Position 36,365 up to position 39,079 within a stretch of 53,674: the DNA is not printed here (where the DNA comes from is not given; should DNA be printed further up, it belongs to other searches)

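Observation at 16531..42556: Glycan island bracketed by Wzy_C/TPR paralogs next to a giant PG-binding surface protein: candidate surface-protein O-glycosylation (slg-like) system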

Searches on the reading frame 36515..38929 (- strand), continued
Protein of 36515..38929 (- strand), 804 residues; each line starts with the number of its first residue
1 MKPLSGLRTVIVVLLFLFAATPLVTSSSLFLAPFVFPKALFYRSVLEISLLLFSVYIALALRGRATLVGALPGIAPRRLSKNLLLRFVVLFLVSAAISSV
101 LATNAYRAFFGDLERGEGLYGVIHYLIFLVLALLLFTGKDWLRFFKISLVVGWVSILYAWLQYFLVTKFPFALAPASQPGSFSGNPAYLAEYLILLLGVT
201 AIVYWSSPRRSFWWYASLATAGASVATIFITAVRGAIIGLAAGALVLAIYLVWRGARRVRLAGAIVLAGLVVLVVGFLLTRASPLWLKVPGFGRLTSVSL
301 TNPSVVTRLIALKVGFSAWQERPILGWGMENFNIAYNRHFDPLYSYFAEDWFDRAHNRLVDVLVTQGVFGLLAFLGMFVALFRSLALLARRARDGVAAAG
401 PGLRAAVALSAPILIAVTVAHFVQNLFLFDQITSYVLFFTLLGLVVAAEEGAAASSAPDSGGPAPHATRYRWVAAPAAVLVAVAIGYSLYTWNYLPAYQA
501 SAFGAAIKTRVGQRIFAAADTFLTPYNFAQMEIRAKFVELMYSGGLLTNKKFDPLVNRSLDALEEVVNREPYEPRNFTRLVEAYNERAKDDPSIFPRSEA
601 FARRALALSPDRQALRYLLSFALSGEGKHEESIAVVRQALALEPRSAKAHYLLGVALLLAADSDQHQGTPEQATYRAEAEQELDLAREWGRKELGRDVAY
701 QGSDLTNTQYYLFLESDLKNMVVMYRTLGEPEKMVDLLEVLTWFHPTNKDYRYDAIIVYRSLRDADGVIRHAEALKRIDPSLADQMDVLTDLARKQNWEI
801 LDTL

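Call 31: search_solved_structures(query=A1, max_evalue=1, show_alignments=2)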
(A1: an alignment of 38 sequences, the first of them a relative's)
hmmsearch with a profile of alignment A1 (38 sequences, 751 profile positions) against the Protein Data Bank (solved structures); distinct sequences matched with E-value up to 1: 340 (the best 60 are shown).
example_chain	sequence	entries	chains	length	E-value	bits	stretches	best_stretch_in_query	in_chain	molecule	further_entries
9qhb_A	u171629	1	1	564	5e-97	329.3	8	551-636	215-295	Engineered tetratricopeptide repeat protein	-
8bu0_A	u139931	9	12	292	1.6e-52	182.2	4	549-638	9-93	Consensus tetratricopeptide repeat protein | Crystal structure of an 8-repeat consensus TPR superhelix with Zinc. | Monomer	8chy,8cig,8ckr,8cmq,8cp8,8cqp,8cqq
9qhc_A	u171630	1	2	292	3.4e-49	171.2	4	552-636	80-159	Engineered tetratricopeptide repeat protein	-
7yeh_B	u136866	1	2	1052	4.1e-30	108.1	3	563-728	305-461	UDP-N-acetylglucosamine--peptide N-acetylglucosaminyltransferase 110 kDa subunit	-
7yea_A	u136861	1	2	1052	4.4e-30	108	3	563-728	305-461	UDP-N-acetylglucosamine--peptide N-acetylglucosaminyltransferase 110 kDa subunit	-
7ntf_A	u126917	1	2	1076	8.6e-30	107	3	563-730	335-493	Isoform 1 of UDP-N-acetylglucosamine--peptide N-acetylglucosaminyltransferase 110 kDa subu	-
1w3b_A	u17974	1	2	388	6e-26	94.3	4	563-645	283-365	UDP-N-ACETYLGLUCOSAMINE--PEPTIDE N-ACETYLGLUCOSAMINYLTRANSFERASE 110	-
6eou_A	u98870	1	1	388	2.7e-25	92.2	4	563-645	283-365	UDP-N-acetylglucosamine--peptide N-acetylglucosaminyltransferase 110 kDa subunit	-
2fo7_A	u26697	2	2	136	6.9e-25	90.8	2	549-636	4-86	SYNTHETIC CONSENSUS TPR PROTEIN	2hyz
8ch0_A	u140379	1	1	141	7.2e-25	90.7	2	549-636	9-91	Consensus tetratricopeptide repeat protein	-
7obi_A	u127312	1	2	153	1.2e-22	83.4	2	552-629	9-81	CTPR-rv4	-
9gzg_A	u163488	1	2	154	1.7e-22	82.8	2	552-627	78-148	Engineered CTPR protein with glutamic acids for conductivity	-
1na0_A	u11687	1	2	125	7.4e-21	77.4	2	552-627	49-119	designed protein CTPR3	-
8fgw_D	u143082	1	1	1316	8.9e-20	73.9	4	540-690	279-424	Tetratricopeptide repeat protein 21B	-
8bbe_D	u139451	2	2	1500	2.1e-19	72.6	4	534-690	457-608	SNAP-tag,Tetratricopeptide repeat protein 21B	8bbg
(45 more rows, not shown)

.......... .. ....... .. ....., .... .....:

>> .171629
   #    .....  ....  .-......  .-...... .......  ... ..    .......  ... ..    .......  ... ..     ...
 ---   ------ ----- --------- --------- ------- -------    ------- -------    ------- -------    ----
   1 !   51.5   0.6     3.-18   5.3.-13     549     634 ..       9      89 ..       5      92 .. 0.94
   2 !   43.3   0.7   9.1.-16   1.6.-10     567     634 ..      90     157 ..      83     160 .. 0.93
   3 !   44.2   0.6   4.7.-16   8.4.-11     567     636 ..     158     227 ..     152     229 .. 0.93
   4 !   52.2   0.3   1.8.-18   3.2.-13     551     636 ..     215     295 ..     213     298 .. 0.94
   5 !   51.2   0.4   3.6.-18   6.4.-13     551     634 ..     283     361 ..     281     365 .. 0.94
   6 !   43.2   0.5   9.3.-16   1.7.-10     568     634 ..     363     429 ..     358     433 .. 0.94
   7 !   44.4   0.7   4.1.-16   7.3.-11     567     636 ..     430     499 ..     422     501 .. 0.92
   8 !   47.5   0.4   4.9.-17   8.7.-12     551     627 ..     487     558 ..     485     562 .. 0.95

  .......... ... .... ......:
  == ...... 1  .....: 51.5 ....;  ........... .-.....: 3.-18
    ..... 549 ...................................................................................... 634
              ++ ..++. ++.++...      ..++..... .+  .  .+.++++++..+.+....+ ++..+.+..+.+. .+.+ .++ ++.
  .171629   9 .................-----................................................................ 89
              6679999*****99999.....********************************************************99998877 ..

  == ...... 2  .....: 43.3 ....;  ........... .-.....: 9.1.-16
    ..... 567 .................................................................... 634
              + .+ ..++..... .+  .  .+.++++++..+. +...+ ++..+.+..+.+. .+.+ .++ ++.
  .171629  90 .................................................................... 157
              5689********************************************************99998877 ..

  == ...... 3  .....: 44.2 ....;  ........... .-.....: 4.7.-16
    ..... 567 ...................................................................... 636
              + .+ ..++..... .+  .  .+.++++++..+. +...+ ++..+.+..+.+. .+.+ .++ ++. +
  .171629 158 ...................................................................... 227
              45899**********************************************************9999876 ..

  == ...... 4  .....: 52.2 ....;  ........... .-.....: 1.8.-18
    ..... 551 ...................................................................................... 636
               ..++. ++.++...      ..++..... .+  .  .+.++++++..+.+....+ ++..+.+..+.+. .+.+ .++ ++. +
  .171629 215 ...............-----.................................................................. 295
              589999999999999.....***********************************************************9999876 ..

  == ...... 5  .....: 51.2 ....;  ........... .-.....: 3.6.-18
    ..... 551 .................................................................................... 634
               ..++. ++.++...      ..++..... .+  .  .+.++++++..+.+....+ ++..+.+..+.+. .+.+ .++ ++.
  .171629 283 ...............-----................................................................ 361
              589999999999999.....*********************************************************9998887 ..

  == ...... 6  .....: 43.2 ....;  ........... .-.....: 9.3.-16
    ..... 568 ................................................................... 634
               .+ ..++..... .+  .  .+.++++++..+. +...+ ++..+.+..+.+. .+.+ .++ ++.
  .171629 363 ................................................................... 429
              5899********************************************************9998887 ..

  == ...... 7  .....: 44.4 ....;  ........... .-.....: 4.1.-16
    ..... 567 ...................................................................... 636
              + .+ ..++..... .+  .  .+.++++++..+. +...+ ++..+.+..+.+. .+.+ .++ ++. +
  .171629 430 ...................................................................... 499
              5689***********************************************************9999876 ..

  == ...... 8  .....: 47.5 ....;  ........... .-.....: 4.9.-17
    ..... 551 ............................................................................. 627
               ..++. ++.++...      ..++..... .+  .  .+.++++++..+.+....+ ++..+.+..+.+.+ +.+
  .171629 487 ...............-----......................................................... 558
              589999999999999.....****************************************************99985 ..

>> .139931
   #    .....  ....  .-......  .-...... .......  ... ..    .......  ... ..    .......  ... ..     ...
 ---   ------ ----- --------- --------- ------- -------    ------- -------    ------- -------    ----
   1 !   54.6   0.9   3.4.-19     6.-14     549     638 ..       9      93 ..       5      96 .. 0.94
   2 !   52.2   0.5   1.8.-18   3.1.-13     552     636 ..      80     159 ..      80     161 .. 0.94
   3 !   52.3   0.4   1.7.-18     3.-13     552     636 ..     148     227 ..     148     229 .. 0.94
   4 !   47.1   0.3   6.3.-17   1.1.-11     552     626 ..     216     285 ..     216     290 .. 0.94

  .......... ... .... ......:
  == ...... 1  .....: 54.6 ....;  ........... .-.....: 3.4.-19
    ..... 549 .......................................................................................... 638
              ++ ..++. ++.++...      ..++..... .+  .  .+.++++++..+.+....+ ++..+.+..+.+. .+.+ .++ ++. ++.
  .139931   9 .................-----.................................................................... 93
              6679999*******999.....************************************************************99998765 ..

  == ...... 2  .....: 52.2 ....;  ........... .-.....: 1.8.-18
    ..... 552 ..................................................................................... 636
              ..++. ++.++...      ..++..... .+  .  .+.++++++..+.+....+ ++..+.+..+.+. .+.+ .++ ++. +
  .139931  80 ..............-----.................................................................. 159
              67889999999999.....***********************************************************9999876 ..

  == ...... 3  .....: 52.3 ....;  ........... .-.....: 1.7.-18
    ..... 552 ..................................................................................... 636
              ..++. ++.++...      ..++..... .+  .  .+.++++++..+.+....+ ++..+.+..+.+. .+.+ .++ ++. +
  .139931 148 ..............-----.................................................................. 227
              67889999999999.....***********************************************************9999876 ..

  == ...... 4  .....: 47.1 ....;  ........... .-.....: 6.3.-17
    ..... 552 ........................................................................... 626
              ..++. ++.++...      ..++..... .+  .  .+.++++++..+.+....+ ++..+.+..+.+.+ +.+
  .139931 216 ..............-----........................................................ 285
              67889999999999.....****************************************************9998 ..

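Call 39: predict_structure(alignment_id=A1)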
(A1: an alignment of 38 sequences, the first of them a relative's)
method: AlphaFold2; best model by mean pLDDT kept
length: 804 residues; sequences in the alignment: 38
mean_pLDDT: 92.2   pTM: 0.89
mean pLDDT of the five models: 92.2, 91.6, 91.6, 91.1, 90.3
residues with pLDDT >= 90: 663; 70-90: 104; 50-70: 28; < 50: 9
segments of 3 or more residues with pLDDT < 50: 453-461
pLDDT, mean of each block of 10 residues (from residue 1): 87 97 90 92 96 91 77 82 96 97 96 89 95 94 97 96 82 74 93 98 96 98 97 94 97 94 95 94 90 83 87 94 96 94 86 78 97 98 95 78 90 98 89 93 94 49 58 83 92 95 94 94 95 96 93 96 97 95 95 96 97 96 96 98 96 98 96 98 98 94 93 94 97 97 96 96 97 96 96 95 87
secondary structure, 60 per line:
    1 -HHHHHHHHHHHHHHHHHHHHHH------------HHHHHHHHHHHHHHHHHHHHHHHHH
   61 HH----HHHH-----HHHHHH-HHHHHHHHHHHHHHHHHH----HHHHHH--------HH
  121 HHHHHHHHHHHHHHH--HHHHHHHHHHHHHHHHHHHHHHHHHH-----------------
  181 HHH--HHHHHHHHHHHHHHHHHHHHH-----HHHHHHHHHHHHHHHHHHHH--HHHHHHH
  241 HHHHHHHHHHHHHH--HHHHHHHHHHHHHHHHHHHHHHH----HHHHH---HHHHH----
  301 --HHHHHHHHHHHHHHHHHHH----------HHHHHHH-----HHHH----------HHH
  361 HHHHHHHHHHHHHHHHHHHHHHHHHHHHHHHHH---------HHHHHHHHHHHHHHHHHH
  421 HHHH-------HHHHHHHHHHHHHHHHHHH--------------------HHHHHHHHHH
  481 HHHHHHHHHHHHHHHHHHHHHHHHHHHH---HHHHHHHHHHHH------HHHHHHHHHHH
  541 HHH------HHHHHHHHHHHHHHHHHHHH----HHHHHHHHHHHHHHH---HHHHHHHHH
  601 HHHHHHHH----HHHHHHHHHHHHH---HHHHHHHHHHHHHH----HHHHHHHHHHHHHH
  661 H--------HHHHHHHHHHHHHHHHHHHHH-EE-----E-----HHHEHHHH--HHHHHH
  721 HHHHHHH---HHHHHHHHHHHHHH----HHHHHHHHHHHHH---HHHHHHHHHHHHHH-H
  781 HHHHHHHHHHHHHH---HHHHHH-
elements in order (helices of 4 or more, strands of 3 or more residues): H2-23 H36-62 H67-70 H76-81 H83-100 H105-110 H119-135 H138-163 H186-206 H212-231 H234-254 H257-279 H284-288 H292-296 H303-321 H332-338 H344-347 H358-393 H403-424 H432-450 H471-508 H512-523 H530-543 H550-569 H574-588 H592-608 H613-625 H629-642 H647-661 H670-690 H709-712 H715-727 H731-744 H749-761 H765-778 H780-794 H798-803

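Call 42: fold_search(model_id=the predicted structure, library=pdb)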
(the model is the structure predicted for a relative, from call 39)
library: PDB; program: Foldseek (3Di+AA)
matches with E <= 10: 1195; with E <= 0.001: 33
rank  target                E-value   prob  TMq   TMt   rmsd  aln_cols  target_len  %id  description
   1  7tpg_B                8.2e-06  1.00  0.38  0.68   5.7       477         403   18  Single-Particle Cryo-EM Structure of the WaaL O-antigen ligase in its ligand bound state (released 2022-04-06)
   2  9qhb                  3.3e-05  1.00  0.20  0.47   8.3       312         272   17  Crystal structure of 16-repeat CTPR protein with eliminated coordination sites (released 2025-10-22)
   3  9qhc_B                4.2e-05  1.00  0.17  0.40   9.9       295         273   18  Crystal structure of 8-repeat CTPR protein with eliminated coordination sites (released 2025-10-22)
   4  8dtg_A                4.4e-05  1.00  0.11  0.11  17.7       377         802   15  Cryo-EM structure of Arabidopsis SPY alternative conformation 1 (released 2023-03-08)
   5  7yeh_A                4.9e-05  1.00  0.14  0.12  14.3       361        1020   16  Cryo-EM structure of human OGT-OGA complex (released 2023-07-12)
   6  8chy                  6.5e-05  1.00  0.15  0.40  10.9       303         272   19  Crystal structure of an 8-repeat consensus TPR superhelix with Zinc. (released 2024-02-21)
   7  7y4i_A                7.3e-05  1.00  0.16  0.16  14.9       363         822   12  Crystal structure of SPINDLY in complex with GDP (released 2022-12-07)
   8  7ntf_A                7.6e-05  1.00  0.16  0.15  13.2       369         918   16  Cryo-EM structure of unliganded O-GlcNAc transferase (released 2021-11-17)
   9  1w3b_A                7.9e-05  1.00  0.18  0.30  12.4       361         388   16  The superhelical TPR domain of O-linked GlcNAc transferase reveals structural similarities to importin alpha. (released 2004-09-09)
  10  9qhc_A                8.2e-05  1.00  0.21  0.47   8.1       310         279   17  Crystal structure of 8-repeat CTPR protein with eliminated coordination sites (released 2025-10-22)
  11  7ntf_B                9.5e-05  1.00  0.21  0.21  12.1       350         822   16  Cryo-EM structure of unliganded O-GlcNAc transferase (released 2021-11-17)
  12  8dth_B                1.0e-04  1.00  0.19  0.21  10.2       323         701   13  Cryo-EM structure of Arabidopsis SPY alternative conformation 2 (released 2023-03-08)
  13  8dth_A                1.0e-04  1.00  0.15  0.17  13.8       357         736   16  Cryo-EM structure of Arabidopsis SPY alternative conformation 2 (released 2023-03-08)
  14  7yea_A                1.2e-04  1.00  0.20  0.17  10.8       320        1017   16  Human O-GlcNAc transferase Dimer (released 2023-07-12)
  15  6eou                  1.4e-04  1.00  0.19  0.38  11.3       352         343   17  O-GlcNAc transferase TPR domain with the intellectual disability associated mutation L254F (released 2018-05-09)
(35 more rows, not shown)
